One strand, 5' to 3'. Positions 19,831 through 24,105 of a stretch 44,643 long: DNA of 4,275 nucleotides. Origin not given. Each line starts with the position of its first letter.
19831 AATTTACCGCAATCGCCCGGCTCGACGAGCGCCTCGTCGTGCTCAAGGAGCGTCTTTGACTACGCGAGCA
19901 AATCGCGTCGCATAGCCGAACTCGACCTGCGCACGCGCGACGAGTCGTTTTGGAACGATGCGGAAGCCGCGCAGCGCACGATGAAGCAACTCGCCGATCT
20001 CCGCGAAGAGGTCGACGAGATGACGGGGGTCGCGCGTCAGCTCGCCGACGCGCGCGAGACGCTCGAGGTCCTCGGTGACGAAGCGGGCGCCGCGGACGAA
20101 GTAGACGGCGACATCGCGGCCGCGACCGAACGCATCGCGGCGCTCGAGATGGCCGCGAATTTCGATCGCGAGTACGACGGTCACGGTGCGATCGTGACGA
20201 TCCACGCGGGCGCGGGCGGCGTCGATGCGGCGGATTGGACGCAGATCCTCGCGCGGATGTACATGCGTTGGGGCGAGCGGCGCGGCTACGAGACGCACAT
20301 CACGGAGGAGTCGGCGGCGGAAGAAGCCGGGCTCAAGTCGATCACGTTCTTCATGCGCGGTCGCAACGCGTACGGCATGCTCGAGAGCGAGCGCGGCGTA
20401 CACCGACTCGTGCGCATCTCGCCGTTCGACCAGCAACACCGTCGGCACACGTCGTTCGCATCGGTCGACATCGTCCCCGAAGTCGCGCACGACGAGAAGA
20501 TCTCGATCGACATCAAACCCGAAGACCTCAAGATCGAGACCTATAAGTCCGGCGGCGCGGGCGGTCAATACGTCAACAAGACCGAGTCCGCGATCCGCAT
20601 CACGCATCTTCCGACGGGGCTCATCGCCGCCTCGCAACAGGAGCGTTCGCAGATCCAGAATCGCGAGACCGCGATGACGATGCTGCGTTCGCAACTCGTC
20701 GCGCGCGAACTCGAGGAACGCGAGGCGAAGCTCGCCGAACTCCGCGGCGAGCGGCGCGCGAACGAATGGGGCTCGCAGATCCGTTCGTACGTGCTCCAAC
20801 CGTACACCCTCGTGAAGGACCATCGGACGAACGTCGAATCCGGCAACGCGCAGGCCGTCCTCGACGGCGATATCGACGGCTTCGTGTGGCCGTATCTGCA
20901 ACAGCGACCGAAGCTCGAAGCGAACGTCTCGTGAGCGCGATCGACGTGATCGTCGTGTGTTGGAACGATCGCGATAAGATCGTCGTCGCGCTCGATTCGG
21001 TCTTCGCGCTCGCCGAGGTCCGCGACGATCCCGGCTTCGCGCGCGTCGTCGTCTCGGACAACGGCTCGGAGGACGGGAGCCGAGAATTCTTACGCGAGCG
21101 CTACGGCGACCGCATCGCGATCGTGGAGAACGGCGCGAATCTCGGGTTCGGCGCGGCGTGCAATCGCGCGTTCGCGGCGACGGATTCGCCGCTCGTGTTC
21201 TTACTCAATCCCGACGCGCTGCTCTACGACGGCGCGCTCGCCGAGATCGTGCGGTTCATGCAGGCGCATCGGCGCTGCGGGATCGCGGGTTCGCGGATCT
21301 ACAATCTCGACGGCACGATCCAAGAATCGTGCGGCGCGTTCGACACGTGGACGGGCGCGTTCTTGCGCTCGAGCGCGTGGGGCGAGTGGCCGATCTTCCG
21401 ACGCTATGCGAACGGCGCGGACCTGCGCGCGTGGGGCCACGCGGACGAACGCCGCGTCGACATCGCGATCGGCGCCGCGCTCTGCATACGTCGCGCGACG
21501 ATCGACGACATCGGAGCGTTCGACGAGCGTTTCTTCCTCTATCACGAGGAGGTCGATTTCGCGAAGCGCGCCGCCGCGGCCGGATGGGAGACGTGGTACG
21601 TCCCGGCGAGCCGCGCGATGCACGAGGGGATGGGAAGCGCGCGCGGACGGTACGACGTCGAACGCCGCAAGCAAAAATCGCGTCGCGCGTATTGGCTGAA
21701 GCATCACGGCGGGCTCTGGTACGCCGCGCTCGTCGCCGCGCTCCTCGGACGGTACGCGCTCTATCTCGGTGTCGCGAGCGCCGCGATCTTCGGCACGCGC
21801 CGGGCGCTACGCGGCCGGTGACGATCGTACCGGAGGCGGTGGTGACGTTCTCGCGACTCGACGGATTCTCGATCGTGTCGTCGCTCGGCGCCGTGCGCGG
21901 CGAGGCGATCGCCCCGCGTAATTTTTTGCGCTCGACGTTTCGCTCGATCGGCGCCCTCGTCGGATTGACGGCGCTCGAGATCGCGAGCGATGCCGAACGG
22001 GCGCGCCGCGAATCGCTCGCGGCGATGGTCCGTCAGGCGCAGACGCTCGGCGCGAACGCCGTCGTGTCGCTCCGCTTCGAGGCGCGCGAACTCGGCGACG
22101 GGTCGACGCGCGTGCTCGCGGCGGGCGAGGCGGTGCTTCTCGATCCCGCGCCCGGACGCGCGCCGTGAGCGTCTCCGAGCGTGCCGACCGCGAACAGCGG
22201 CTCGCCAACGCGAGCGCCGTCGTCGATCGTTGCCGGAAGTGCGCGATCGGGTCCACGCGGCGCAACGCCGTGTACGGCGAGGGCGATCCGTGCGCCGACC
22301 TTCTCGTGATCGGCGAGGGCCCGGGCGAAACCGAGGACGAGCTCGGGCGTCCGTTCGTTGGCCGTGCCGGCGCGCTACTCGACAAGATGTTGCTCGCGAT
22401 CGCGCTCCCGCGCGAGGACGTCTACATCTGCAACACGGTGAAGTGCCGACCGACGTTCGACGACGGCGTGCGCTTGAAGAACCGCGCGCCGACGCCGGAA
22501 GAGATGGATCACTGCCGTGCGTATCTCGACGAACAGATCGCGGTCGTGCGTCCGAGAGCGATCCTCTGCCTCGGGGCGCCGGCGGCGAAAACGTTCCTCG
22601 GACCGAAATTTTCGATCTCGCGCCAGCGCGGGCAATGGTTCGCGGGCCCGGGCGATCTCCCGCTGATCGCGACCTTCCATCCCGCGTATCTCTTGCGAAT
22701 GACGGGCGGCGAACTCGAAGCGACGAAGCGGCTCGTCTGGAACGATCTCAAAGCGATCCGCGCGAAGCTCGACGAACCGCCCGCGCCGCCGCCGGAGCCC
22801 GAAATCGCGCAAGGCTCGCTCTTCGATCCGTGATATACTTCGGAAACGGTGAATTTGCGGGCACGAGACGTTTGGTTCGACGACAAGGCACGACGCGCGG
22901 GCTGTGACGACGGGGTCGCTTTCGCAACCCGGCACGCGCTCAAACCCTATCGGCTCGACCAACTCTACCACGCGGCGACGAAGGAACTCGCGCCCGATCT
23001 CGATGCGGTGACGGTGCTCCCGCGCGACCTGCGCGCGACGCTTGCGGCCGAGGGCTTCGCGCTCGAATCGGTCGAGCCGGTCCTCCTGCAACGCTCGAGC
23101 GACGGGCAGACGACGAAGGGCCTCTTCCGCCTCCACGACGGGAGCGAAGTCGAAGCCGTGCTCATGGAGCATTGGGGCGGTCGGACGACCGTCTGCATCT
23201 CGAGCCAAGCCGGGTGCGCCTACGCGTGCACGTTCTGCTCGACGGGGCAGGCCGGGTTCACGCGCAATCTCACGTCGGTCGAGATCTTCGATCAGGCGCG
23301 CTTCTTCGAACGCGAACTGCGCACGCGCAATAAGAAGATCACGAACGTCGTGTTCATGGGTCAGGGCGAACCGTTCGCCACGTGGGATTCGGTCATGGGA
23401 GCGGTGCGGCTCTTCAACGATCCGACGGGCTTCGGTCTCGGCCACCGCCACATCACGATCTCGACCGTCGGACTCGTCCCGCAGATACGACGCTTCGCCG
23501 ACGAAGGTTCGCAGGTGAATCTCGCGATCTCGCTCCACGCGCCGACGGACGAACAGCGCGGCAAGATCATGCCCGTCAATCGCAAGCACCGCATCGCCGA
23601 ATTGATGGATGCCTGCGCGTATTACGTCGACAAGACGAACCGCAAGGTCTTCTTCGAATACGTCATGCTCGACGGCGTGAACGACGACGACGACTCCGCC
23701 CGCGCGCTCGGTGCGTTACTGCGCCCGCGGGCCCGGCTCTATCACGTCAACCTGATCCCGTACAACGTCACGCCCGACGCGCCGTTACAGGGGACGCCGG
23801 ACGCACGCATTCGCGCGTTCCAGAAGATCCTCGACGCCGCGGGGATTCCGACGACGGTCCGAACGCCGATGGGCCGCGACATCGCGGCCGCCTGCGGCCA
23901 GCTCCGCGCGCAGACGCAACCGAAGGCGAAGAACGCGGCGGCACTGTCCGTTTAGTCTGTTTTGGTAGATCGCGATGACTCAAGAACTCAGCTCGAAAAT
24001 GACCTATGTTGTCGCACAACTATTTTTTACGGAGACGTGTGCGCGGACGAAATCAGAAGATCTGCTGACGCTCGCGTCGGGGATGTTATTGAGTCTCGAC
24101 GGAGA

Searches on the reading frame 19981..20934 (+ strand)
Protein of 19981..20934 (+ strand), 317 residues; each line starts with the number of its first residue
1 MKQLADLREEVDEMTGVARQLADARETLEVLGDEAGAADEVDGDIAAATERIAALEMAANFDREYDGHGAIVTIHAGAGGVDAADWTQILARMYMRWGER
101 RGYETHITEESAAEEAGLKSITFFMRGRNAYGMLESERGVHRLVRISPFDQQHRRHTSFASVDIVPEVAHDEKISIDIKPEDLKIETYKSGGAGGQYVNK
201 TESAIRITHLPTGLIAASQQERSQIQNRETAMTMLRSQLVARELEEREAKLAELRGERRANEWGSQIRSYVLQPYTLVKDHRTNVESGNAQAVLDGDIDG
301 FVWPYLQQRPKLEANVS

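Call 11: search_protein_families(library=pfam, proteins=[window:19981-20934:+])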
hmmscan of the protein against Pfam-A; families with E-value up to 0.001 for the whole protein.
window:19981-20934:+ (317 aa): 2 families
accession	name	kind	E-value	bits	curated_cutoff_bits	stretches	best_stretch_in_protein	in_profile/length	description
PF03462.23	PCRF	-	7.7e-43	147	24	1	2-162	29-194/194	PCRF domain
PF00472.26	RF-1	-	1.1e-38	132.2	35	1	172-282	1-116/116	RF-1 domain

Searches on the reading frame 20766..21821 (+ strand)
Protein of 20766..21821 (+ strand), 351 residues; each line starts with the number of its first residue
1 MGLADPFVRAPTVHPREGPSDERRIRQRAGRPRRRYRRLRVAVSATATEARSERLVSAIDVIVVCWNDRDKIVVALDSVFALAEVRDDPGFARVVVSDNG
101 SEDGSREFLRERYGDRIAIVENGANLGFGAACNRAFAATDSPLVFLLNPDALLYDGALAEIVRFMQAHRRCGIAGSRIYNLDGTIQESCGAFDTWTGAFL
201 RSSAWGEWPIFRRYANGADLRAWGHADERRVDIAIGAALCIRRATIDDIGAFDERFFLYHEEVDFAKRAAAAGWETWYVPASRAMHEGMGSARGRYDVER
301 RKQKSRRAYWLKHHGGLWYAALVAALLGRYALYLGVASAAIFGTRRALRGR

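Call 11: search_protein_families(library=pfam, proteins=[window:20766-21821:+])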
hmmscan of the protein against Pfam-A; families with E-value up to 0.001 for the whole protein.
window:20766-21821:+ (351 aa): 3 families
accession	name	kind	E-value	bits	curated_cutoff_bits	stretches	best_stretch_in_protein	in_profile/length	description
PF00535.33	Glycos_transf_2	-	6.4e-18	65.7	23.3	1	61-183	2-121/168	Glycosyl transferase family 2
PF13641.12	Glyco_tranf_2_3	-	4.7e-17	63.2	27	1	59-308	3-228/230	Glycosyltransferase like family 2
PF13632.12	Glyco_trans_2_3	-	4.9e-07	30.2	27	1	144-320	2-163/198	Glycosyl transferase family group 2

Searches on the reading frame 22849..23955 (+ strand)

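Call 11: search_protein_families(library=pfam, proteins=[window:22849-23955:+])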
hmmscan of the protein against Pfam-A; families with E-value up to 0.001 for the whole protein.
window:22849-23955:+ (368 aa): 1 family
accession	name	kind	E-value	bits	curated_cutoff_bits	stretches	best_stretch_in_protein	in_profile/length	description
PF04055.27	Radical_SAM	-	5.7e-19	69.3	29.5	1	118-281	2-158/166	Radical SAM superfamily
